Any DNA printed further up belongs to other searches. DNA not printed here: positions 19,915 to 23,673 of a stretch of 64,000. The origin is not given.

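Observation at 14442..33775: Structured direct repeats with compensatory changes bracket the 19-kb defence block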

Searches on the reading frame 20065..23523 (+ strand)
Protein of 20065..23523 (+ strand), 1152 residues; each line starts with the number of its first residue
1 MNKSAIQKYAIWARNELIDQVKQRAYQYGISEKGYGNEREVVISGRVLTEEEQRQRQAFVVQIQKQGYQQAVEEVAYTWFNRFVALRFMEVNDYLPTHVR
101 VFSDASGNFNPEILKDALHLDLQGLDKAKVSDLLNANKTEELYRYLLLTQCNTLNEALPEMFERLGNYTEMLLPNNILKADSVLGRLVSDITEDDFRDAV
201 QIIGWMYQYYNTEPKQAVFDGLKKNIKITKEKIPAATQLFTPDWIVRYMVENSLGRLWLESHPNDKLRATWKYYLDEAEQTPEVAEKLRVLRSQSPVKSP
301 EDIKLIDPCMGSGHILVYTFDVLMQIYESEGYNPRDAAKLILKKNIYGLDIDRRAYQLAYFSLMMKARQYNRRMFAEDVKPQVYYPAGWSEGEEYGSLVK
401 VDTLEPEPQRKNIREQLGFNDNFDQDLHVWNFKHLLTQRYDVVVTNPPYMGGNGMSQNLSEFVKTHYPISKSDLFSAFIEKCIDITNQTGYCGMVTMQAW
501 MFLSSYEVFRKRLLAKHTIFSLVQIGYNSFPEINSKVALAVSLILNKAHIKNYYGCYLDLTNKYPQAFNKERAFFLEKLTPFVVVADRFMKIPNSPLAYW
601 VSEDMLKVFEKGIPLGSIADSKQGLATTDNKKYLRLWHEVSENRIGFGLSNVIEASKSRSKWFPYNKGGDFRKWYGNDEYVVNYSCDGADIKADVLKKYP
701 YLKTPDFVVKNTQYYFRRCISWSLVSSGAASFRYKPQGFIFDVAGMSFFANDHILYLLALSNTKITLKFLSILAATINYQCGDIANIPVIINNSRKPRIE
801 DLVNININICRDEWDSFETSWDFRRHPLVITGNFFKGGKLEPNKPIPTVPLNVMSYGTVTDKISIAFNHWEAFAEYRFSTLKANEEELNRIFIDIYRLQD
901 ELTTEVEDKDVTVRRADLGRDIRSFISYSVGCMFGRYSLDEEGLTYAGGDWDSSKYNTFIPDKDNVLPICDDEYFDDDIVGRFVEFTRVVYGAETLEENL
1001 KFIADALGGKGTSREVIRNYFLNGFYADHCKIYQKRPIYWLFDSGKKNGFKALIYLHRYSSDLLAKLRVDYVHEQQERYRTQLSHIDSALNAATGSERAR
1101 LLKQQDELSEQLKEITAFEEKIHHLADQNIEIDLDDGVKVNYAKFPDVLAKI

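Call 7: search_protein_families(library=pfam, proteins=[window:20065-23523:+])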
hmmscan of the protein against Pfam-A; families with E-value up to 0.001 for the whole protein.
window:20065-23523:+ (1152 aa): 3 families
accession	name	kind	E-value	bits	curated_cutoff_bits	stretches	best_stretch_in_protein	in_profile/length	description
PF07669.17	Eco57I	-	2.1e-28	100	25.3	1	344-528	1-169/171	Eco57I restriction-modification methylase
PF02384.22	N6_Mtase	-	1.1e-13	51.6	20.4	2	423-574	115-260/311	N-6 DNA Methylase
PF20473.4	MmeI_Mtase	-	1e-07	31.9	27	1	301-491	19-193/259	MmeI, DNA-methyltransferase domain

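Call 81: search_protein_families(library=padloc, proteins=[window:20065-23523:+], max_evalue=0.00001)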
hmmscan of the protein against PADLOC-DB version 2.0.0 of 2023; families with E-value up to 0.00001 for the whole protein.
window:20065-23523:+ (1152 aa): 40 families (the best 25 are shown)
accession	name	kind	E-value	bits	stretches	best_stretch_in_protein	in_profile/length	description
PDLC02521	PglX|PglXI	-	0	1497.6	2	390-1152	425-1170/1174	PglX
PDLC03600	REase_MTase_IIG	-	0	1410.4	2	389-1152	438-1194/1205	Type IIG restriction enzyme-methyltransferase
PDLC02641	DrmMI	-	1.8e-289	961.4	3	1-376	1-377/1161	DrmMI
PDLC02516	PglX|PglXI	-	6.7e-203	673.6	1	564-1151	10-583/593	PglX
PDLC02524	PglX|PglXI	-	2e-187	622.9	2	391-829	243-680/722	PglX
PDLC02517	PglX|PglXI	-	2.2e-180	599.6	2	434-827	9-392/707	PglX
PDLC02525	PglX|PglXI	-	1.9e-174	579.7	2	1-384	1-366/607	PglX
PDLC02522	PglX|PglXI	-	8.6e-153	508.7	3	427-832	591-980/1218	PglX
PDLC02527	PglX|PglXI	-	9.7e-95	316.4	3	431-1144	548-1231/1332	PglX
PDLC02523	PglX|PglXI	-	6.5e-94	313.7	4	404-792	525-908/1428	PglX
PDLC02518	PglX|PglXI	-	1.8e-78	262.5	2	424-1129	496-1195/1412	PglX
PDLC02528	PglX|PglXI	-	1.2e-72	243.2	3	156-371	137-361/1125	PglX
PDLC02519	PglX|PglXI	-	2.9e-69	231.9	3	431-795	474-840/1241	PglX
PDLC02531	PglX|PglXI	-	5.5e-63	211.2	2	958-1152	155-351/359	PglX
PDLC02539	PglX|PglXI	-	2.8e-40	136.4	2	481-796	2-312/706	PglX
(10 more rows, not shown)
